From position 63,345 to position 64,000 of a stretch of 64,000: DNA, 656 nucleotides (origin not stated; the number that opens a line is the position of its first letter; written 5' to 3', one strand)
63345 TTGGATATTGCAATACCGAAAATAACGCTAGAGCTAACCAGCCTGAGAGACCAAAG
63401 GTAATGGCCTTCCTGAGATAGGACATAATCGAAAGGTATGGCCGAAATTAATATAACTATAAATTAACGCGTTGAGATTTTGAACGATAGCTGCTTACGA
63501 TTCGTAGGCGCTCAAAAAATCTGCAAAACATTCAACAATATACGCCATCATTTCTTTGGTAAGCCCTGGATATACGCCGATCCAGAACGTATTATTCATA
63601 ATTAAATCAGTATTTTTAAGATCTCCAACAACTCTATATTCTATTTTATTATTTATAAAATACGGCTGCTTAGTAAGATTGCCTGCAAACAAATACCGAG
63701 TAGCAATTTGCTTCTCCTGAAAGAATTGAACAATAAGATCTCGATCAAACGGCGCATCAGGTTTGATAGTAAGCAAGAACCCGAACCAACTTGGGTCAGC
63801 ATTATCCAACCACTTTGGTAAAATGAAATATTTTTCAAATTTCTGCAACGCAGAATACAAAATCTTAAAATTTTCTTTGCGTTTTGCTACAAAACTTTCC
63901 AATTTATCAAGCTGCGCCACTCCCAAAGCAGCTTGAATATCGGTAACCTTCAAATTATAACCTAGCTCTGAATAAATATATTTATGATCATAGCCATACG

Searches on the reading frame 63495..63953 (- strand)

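Call 62: search_protein_families(library=pfam, proteins=[window:63495-63953:-], max_evalue=0.000001)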
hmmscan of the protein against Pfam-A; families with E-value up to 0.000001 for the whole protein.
window:63495-63953:- (152 aa): 1 family
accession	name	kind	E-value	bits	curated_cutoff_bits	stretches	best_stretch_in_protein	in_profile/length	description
PF01041.23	DegT_DnrJ_EryC1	-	5.3e-23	82.3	19.8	1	1-143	220-359/360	DegT/DnrJ/EryC1/StrS aminotransferase family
